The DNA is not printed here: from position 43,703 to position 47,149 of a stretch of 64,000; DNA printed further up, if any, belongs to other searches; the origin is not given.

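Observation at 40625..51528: Nine-gene, fully translationally coupled operon resembling an expanded, permuted Tol-Pal / Agl-Glt-type envelope motor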

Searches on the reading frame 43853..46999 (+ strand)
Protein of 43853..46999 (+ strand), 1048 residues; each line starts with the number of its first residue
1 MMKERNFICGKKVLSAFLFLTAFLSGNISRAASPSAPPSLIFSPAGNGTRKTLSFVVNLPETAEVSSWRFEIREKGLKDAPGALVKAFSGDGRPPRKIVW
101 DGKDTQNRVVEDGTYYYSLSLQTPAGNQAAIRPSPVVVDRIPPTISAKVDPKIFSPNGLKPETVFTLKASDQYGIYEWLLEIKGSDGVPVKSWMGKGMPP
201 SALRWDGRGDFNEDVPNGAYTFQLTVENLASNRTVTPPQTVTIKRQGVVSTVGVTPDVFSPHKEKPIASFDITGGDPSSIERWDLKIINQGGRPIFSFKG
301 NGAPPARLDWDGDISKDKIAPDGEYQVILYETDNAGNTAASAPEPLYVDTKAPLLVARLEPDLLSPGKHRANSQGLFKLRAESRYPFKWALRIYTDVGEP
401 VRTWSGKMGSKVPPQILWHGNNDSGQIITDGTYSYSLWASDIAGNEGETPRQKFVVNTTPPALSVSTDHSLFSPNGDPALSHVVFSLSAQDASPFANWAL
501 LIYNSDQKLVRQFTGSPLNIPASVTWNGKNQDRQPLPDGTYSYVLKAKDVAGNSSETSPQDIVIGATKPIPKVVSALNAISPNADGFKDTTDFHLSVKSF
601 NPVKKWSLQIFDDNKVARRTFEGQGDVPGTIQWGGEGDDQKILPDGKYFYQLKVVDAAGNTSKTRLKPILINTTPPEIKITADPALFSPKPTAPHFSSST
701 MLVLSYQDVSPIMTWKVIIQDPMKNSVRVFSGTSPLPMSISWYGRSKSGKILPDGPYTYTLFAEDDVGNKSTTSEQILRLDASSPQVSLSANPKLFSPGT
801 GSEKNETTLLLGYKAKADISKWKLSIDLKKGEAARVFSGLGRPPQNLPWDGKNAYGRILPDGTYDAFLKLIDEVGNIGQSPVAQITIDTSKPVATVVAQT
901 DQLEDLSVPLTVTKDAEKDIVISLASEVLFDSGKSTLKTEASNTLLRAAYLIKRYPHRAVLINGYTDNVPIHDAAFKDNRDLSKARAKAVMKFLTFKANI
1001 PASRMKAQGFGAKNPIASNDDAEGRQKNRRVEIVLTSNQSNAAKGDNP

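Call 4: search_protein_families(library=pfam, proteins=[window:43853-46999:+], max_evalue=0.01)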
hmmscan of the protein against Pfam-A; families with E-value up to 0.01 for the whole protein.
window:43853-46999:+ (1048 aa): 11 families
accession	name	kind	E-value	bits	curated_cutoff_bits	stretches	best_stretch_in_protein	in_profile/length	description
PF13860.13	FlgD_ig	-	3.8e-35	120.2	27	1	493-548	20-76/79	FlgD Ig-like domain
PF13585.12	CHU_C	-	1.1e-32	112.4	27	2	576-661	3-79/86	CHU_C Type IX secretion signal domain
PF19077.6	Big_13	-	2.5e-31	108.6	27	2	523-564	57-100/102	Bacterial Ig-like domain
PF00691.25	OmpA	-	1.7e-18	67.2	27.2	1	929-1029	1-98/98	OmpA family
PF13750.12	Big_3_3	-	7.2e-14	52.2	27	0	429-469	13-54/157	Bacterial Ig-like domain (group 3)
PF12245.14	Big_3_2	-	1.8e-13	51.1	23.3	0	490-564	42-120/122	Bacterial Ig-like domain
PF15418.12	DUF4625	-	4.7e-07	30.6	27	0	644-666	104-126/131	Domain of unknown function (DUF4625)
PF13754.12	Big_3_4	-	1.2e-06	28.8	27.3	0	321-348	32-58/106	Domain of unknown function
PF22352.2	K319L-like_PKD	-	0.00012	22.4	27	0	644-664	58-78/84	K319L-like, PKD domain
PF19743.5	ASTN1_2_fn3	-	0.00047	20.9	24.3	0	753-779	96-122/123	ASTN1/2 Fn3 domain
PF18911.6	PKD_4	-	0.0032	17.9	27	0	754-774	59-79/85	PKD domain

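Call 5: search_protein_families(library=ncbifam, proteins=[window:43853-46999:+], max_evalue=0.01)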
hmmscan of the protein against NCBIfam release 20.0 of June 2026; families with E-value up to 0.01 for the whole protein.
window:43853-46999:+ (1048 aa): 53 families (the best 25 are shown)
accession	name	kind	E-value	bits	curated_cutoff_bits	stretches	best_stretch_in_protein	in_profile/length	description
NF053608.1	Lsa66_OmpA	equivalog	2.4e-62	211.2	700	5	587-868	35-336/581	fibronectin-binding adhesin Lsa66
TIGR03350.1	type_VI_ompA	equivalog_domain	3.5e-30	104.7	139.8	1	910-1034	15-136/137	type VI secretion system protein TssL, long form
NF006541.1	PRK09038.1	equivalog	4.8e-30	105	283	1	914-1039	129-252/253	flagellar motor protein MotD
NF053611.1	YiaD_Gzip_OmpA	equivalog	5.6e-30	104.6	175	1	910-1035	87-206/206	YiaD family glycine zipper/OmpA-like lipoprotein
NF005444.0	PRK07033.1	equivalog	8.6e-28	97.5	520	1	879-1041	267-427/438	DotU family type VI secretion system protein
NF005831.1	PRK07734.1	equivalog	1.4e-27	97.1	301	1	913-1035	126-248/250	flagellar motor protein MotB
NF005176.1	PRK06655.1-1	equivalog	2.2e-27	96.3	230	0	493-556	94-157/197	flagellar hook assembly protein FlgD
NF005999.0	PRK08126.1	subfamily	1.3e-25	90.2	571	1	910-1036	308-431/432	hypothetical protein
NF006508.0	PRK08944.1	subfamily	2.1e-25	89.6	259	1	915-1042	168-294/304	MotB family protein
NF005195.1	PRK06667.1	equivalog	1.5e-23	83.8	300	1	914-1040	110-240/241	flagellar motor protein MotB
NF005382.1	PRK06925.1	equivalog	6.4e-23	82.2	264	1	905-1036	95-224/225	flagellar motor protein MotS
NF006285.1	PRK08457.1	equivalog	1.7e-22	80.5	250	1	894-1042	90-237/253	flagellar motor protein MotB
NF007804.1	PRK10510.1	equivalog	1.8e-22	79.8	307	1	911-1036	98-217/219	OmpA family lipoprotein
NF053613.1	OMP_toxin_LptF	equivalog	9.1e-22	77.9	400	1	893-1039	110-249/256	lipotoxin F family OmpA-related lipoprotein LptF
NF006542.0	PRK09039.1-1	equivalog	1.2e-20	74.1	388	1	924-1036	505-625/627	peptidoglycan -binding protein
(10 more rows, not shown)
